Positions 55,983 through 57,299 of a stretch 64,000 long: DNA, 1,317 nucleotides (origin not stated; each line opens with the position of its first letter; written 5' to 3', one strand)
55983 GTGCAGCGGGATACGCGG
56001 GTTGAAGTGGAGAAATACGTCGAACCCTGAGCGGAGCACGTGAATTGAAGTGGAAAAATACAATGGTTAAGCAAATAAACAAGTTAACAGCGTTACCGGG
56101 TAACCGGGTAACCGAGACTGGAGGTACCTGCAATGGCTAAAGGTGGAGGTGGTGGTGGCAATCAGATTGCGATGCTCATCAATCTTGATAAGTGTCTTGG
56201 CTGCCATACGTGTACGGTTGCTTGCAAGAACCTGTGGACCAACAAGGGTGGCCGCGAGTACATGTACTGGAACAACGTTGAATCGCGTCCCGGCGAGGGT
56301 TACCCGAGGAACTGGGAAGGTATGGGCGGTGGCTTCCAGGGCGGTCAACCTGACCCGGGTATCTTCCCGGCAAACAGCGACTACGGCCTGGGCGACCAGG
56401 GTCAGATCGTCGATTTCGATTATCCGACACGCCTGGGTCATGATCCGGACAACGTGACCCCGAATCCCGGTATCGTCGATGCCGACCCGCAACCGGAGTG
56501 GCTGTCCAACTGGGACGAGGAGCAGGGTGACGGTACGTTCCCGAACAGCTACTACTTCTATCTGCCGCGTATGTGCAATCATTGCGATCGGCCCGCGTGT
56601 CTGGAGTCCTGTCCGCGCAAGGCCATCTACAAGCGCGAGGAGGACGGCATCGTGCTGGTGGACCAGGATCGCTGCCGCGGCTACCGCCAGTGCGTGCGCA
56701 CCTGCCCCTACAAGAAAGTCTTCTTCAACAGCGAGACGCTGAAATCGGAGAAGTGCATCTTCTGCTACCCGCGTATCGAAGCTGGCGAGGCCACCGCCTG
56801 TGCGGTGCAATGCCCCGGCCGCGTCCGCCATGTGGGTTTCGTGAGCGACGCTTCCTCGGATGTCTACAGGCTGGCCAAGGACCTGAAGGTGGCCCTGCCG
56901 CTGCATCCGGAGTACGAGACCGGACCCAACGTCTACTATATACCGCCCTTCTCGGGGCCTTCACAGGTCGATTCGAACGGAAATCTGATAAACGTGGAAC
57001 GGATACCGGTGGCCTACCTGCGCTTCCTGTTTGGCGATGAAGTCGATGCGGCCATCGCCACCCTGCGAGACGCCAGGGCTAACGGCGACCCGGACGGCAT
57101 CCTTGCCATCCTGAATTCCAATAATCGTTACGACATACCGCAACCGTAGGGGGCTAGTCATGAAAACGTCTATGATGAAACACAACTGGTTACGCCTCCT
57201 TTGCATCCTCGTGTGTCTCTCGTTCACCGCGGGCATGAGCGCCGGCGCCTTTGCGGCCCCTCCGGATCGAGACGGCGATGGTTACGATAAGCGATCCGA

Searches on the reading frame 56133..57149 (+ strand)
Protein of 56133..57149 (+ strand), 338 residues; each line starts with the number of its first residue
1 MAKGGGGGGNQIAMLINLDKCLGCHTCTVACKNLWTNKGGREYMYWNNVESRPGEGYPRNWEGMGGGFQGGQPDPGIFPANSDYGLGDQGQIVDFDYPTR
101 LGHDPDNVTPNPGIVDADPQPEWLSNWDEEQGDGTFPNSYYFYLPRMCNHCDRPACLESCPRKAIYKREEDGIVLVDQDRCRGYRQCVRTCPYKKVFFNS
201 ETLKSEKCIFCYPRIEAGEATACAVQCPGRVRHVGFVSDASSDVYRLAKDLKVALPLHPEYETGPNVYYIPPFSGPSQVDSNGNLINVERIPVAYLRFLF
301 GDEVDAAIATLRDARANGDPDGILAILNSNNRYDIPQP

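Call 3: search_protein_families(library=pfam, proteins=[window:56133-57149:+], max_evalue=0.01)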
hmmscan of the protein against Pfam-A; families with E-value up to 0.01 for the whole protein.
window:56133-57149:+ (338 aa): 9 families
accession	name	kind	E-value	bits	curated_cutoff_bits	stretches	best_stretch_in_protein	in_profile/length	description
PF13247.11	Fer4_11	-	2.6e-32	111.4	26.2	1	141-235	3-98/100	4Fe-4S dicluster domain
PF13237.11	Fer4_10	-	9.4e-11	41.9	25.5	1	145-192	6-53/53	4Fe-4S dicluster domain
PF12838.12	Fer4_7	-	1e-10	42.3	27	1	148-194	2-51/52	4Fe-4S dicluster domain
PF12797.12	Fer4_2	-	2.4e-06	27.6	24.5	1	14-32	3-21/22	4Fe-4S binding domain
PF12837.12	Fer4_6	-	4.5e-05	23.6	25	1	173-193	1-21/24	4Fe-4S binding domain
PF13187.11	Fer4_9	-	5e-05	23.7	27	1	147-194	1-50/52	4Fe-4S dicluster domain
PF25160.1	LdpA_Fe-S-bd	-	0.00015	21.9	27.6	1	150-196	4-43/49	LdpA Fe-S cluster-binding domain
PF14697.11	Fer4_21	-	0.0013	19.2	35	1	147-193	7-53/59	4Fe-4S dicluster domain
PF00037.32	Fer4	-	0.0021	18.2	21.1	0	16-31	3-18/24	4Fe-4S binding domain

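Call 4: search_protein_families(library=ncbifam, proteins=[window:56133-57149:+], max_evalue=0.01)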
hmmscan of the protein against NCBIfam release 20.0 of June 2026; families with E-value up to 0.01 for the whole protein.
window:56133-57149:+ (338 aa): 41 families (the best 25 are shown)
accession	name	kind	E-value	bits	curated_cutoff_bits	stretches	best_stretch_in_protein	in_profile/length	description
TIGR03478.1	DMSO_red_II_bet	subfamily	8.9e-136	452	480.7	1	10-317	2-299/321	DMSO reductase family type II enzyme, iron-sulfur subunit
NF042979.1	EthbenzDh_ebdB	equivalog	3.3e-111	371.6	740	1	10-317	19-321/354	ethylbenzene dehydrogenase subunit beta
TIGR01660.1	narH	equivalog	9.7e-82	274.9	524.05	3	133-237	168-272/492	nitrate reductase subunit beta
NF011569.0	PRK14993.1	equivalog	1e-39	136.5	416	2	143-270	95-222/244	tetrathionate reductase subunit TtrB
NF041715.1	arsenate_red_ArrB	equivalog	5.3e-39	134.1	450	3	130-202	39-110/233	arsenate respiratory reductase iron-sulfur subunit ArrB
TIGR02951.1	DMSO_dmsB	equivalog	9.1e-33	113.6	214.1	2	130-238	46-154/161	DMSO/selenate family reductase complex B subunit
NF045797.1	DsrO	equivalog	1.3e-32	113.1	200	1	141-270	96-234/235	sulfate reduction electron transfer complex DsrMKJOP subunit DsrO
TIGR03149.1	cyt_nit_nrfC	equivalog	5.8e-29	101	377.6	1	132-274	78-220/225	cytochrome c nitrite reductase Fe-S protein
NF041782.1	mnquin_red_QrcC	equivalog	5.3e-21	75.4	400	2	107-199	25-119/239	menaquinone reductase iron-sulfur cluster-binding subunit QrcC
TIGR01582.1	FDH-beta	equivalog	1.7e-20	73.3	334.7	2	146-252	91-197/283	formate dehydrogenase subunit beta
NF008134.0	PRK10882.1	equivalog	7.2e-20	71.3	263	1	139-235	104-206/329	hydrogenase 2 operon protein HybA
NF007382.0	PRK09898.1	equivalog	4e-17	62.4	213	1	131-218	108-193/208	ferredoxin-like protein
NF045715.1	sulf_resp_HmcB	equivalog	6.7e-16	58.3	420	1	143-231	102-192/307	sulfate respiration complex iron-sulfur protein HmcB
NF009408.0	PRK12769.1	equivalog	3.6e-12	45.2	1003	1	147-263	55-171/659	formate-dependent uric acid utilization protein AegA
NF038355.1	FDH3_beta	equivalog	6e-11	42.7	240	1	147-211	53-121/180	formate dehydrogenase FDH3 subunit beta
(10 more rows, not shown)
